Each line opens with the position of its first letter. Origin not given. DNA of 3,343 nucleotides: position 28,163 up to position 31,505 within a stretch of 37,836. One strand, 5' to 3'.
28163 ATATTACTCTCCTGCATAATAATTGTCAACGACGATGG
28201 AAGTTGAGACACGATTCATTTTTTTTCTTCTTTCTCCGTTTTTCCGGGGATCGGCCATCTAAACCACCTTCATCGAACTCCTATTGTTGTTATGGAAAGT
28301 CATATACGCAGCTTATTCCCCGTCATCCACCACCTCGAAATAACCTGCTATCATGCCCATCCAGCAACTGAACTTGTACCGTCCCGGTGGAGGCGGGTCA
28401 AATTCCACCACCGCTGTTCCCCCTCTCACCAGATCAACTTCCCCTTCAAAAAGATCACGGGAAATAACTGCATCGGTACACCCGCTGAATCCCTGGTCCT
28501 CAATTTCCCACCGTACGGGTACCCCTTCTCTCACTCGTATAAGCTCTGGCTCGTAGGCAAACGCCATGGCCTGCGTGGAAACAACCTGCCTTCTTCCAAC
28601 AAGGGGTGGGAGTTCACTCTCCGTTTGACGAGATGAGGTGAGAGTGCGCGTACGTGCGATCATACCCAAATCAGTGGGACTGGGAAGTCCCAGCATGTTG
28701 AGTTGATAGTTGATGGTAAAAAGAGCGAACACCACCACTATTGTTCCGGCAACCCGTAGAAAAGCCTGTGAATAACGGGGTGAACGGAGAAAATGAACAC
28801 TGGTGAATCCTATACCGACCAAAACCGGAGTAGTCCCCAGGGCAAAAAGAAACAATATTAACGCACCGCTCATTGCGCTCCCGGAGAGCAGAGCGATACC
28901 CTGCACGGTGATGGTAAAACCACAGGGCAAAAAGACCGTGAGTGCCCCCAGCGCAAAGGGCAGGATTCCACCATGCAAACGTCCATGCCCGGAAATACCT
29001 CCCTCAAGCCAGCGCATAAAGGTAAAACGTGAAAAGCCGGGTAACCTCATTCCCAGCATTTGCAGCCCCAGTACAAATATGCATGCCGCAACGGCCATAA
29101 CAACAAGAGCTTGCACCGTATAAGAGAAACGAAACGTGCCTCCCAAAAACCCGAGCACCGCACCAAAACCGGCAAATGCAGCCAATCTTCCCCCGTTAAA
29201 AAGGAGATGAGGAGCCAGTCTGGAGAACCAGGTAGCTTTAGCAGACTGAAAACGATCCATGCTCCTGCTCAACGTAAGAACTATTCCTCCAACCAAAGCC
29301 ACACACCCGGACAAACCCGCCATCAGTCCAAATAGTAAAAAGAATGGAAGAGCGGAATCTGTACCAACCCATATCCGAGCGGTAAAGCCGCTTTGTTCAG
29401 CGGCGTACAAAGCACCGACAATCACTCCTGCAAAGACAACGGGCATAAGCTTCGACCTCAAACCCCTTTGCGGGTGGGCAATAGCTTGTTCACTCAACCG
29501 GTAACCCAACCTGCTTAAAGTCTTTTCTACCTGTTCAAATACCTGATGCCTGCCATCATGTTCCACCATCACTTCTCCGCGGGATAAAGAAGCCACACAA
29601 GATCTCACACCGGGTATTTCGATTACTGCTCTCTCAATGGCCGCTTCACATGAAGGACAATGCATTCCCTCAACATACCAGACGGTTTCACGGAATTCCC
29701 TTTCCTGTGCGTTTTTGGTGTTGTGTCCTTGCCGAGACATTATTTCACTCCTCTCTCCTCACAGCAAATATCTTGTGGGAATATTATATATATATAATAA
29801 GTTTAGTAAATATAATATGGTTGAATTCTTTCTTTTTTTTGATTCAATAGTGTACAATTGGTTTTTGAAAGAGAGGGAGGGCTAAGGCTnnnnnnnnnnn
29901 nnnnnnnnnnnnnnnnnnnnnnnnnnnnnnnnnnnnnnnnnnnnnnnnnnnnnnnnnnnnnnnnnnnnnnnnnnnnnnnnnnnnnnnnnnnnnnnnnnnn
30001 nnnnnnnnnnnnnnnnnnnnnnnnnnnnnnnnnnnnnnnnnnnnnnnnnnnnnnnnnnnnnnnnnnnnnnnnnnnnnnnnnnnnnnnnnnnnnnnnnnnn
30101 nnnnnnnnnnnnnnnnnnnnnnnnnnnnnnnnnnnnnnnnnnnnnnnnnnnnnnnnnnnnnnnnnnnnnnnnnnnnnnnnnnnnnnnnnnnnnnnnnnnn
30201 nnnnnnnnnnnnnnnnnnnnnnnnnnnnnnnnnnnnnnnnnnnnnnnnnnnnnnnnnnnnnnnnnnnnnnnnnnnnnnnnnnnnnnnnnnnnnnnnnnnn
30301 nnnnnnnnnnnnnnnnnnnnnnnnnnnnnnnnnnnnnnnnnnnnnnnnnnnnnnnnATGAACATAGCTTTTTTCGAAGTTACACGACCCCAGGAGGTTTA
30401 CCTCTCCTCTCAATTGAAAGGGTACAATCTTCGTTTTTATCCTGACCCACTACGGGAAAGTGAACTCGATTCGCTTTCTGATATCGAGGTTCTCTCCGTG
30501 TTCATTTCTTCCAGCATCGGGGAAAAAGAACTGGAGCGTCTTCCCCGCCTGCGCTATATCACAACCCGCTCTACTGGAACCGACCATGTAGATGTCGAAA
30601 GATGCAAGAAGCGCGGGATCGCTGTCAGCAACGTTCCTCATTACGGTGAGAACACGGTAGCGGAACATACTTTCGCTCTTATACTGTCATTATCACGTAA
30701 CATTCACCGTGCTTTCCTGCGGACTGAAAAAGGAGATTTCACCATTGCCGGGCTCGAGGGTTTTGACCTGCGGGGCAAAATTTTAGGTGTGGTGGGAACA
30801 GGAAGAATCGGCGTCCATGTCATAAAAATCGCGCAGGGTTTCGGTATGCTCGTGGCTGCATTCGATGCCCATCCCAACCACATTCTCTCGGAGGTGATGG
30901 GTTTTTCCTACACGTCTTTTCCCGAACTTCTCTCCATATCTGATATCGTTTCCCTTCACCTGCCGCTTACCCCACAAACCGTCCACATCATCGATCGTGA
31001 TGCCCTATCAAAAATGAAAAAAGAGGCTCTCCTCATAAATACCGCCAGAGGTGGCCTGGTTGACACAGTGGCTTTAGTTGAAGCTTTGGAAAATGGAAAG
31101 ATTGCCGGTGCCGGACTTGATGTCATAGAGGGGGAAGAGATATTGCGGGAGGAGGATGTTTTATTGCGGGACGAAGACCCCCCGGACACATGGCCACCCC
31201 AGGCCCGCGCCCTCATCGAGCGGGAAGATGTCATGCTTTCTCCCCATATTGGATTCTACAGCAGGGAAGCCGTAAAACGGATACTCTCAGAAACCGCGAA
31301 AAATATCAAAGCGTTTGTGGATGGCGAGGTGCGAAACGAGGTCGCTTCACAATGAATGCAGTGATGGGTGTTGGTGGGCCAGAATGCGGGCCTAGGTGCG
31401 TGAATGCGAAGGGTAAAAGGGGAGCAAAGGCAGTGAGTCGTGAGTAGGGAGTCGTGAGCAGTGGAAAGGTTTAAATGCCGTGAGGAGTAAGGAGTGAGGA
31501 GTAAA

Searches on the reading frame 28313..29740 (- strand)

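Call 82: search_protein_families(library=pfam, max_evalue=0.00001, proteins=[window:28313-29740:-])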
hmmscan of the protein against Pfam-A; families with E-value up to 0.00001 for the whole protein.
window:28313-29740:- (475 aa): 3 families
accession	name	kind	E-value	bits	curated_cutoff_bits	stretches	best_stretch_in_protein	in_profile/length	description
PF13386.12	DsbD_2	-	5.4e-27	95.4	24.9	1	134-340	2-198/199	Cytochrome C biogenesis protein transmembrane region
PF00403.32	HMA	-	2.8e-13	50.5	24.8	1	22-80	3-61/62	Heavy-metal-associated domain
PF13473.12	Cupredoxin_1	-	2.8e-07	31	27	1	383-464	19-97/104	Cupredoxin-like domain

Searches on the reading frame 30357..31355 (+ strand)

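Call 13: search_protein_families(library=pfam, proteins=[window:30357-31355:+])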
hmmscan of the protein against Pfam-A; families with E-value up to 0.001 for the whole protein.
window:30357-31355:+ (332 aa): 2 families
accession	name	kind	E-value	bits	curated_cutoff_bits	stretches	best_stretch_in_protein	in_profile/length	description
PF02826.25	2-Hacid_dh_C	-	3.4e-53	180.1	25.1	1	106-299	1-178/178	D-isomer specific 2-hydroxyacid dehydrogenase, NAD binding domain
PF00389.36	2-Hacid_dh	-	2.3e-30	105.4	24.6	1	3-329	1-133/134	D-isomer specific 2-hydroxyacid dehydrogenase, catalytic domain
